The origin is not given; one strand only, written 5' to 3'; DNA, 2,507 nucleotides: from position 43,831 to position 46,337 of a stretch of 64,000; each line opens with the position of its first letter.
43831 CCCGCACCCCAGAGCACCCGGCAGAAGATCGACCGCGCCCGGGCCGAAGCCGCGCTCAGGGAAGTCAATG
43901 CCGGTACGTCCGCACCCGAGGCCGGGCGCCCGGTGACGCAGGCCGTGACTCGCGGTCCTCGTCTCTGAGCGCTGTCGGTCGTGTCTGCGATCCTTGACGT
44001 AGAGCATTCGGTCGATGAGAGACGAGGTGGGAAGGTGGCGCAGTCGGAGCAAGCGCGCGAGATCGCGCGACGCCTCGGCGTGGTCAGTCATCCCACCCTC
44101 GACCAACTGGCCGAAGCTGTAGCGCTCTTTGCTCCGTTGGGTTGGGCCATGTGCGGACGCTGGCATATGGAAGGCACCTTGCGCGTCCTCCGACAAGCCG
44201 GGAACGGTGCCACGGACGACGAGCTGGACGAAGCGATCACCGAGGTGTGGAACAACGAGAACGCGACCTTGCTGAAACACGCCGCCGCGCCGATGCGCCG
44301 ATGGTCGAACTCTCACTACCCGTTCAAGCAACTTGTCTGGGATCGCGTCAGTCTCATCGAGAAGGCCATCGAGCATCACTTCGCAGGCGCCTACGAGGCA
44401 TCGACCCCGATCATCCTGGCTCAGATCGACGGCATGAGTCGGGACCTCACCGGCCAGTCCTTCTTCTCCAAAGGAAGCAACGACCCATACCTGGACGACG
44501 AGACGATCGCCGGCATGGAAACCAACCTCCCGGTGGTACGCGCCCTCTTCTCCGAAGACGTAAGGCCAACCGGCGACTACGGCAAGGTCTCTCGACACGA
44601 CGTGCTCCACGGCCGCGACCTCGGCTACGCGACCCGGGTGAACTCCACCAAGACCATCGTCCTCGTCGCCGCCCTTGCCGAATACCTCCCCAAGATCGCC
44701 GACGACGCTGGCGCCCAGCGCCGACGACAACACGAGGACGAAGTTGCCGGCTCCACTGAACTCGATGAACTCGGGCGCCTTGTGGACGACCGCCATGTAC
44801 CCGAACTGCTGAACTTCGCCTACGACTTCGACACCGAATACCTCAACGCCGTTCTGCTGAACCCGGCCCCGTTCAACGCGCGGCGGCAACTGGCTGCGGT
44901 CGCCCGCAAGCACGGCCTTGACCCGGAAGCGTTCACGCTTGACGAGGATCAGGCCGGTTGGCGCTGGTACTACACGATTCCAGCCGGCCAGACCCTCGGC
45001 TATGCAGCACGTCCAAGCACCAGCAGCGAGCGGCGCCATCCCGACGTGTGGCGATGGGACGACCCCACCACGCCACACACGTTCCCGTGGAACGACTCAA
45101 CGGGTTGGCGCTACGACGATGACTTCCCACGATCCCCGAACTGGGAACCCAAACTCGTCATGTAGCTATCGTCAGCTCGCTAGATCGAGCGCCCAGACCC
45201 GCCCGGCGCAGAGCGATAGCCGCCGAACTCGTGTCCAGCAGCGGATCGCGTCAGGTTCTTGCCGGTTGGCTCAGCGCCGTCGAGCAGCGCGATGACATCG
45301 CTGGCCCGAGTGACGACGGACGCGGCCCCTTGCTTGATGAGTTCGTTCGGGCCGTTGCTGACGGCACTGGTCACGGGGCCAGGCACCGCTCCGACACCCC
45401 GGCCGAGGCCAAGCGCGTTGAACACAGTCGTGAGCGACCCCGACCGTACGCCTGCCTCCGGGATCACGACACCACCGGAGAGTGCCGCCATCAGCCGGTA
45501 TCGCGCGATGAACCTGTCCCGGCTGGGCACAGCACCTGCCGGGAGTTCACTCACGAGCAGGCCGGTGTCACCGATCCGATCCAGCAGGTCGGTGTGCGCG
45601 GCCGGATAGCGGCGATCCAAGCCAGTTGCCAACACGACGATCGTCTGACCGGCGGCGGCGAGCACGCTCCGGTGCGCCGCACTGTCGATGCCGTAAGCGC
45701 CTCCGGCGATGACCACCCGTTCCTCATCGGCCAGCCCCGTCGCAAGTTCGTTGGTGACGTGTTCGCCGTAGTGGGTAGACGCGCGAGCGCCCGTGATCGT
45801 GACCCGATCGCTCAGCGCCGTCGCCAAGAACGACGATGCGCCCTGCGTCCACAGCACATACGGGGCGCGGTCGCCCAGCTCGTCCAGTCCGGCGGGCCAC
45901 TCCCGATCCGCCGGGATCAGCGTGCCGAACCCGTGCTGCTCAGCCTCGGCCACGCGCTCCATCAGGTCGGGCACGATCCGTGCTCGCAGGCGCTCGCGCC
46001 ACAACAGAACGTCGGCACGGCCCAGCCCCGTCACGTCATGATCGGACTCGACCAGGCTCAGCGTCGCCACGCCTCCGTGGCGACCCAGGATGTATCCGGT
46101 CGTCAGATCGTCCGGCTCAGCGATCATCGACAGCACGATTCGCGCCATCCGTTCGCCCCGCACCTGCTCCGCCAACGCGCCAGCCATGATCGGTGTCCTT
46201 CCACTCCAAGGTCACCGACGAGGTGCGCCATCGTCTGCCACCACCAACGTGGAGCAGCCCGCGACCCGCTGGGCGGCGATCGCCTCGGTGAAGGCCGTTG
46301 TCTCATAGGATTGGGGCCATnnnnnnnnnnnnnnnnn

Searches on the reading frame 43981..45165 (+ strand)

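Call 22: search_protein_families(library=pfam, proteins=[window:43981-45165:+], max_evalue=0.01)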
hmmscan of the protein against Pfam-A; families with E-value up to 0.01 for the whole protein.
window:43981-45165:+ (394 aa): 0 families

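Call 38: search_protein_families(library=padloc, proteins=[window:43981-45165:+], max_evalue=0.01)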
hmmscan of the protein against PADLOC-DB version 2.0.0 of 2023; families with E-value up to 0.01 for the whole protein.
window:43981-45165:+ (394 aa): 0 families

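Call 58: search_protein_families(library=phrogs, proteins=[window:43981-45165:+], max_evalue=0.001)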
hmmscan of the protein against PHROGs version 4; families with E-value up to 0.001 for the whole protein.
window:43981-45165:+ (394 aa): 1 family
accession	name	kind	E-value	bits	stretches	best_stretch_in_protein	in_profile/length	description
phrog_28904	-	unknown function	5.7e-07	30.2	0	195-248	235-288/296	-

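Call 79: search_protein_families(library=ncbifam, proteins=[window:43981-45165:+], max_evalue=0.01)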
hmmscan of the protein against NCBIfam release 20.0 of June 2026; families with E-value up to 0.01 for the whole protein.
window:43981-45165:+ (394 aa): 0 families

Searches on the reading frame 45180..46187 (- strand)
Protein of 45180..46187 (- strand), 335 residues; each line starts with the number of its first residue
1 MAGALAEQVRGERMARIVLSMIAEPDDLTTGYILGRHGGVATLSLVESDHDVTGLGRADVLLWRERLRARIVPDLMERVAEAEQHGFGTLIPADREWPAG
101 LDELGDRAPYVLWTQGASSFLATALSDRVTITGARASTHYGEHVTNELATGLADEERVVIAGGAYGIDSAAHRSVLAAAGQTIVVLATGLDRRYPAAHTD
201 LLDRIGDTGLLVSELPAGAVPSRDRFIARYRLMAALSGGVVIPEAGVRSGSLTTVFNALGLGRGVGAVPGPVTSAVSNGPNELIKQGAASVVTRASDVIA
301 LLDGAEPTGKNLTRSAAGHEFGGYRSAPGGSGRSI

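Call 22: search_protein_families(library=pfam, proteins=[window:45180-46187:-], max_evalue=0.01)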
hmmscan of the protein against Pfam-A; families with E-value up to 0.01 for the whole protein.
window:45180-46187:- (335 aa): 2 families
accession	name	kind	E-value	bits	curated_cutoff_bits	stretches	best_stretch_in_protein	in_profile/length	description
PF02481.21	DNA_processg_A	-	1.4e-55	188.2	29.6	1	83-291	3-210/212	DNA recombination-mediator protein A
PF18306.6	LDcluster4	-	0.003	17.6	26.3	1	129-187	4-63/151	SLOG cluster4 family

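Call 38: search_protein_families(library=padloc, proteins=[window:45180-46187:-], max_evalue=0.01)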
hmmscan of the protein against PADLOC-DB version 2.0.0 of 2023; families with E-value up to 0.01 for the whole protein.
window:45180-46187:- (335 aa): 3 families
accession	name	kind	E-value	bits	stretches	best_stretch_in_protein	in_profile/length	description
PDLC03961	ShosA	-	5.9e-47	158.4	1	73-298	65-289/303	-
PDLC03927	PsyrA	-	5.4e-21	73.2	1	81-296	88-298/398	-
PDLC02997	ShosA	-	4.8e-20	70.1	1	94-264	102-269/327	-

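Call 79: search_protein_families(library=ncbifam, proteins=[window:45180-46187:-], max_evalue=0.01)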
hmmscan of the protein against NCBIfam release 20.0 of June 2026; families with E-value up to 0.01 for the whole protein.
window:45180-46187:- (335 aa): 2 families
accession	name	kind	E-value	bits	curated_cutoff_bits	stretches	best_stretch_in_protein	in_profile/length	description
TIGR00732.1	dprA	equivalog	2.2e-54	184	191.15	1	84-300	6-218/220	DNA-processing protein DprA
NF008007.0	PRK10736.1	equivalog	1.9e-44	152.3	495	1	91-301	76-282/374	DNA-protecting protein DprA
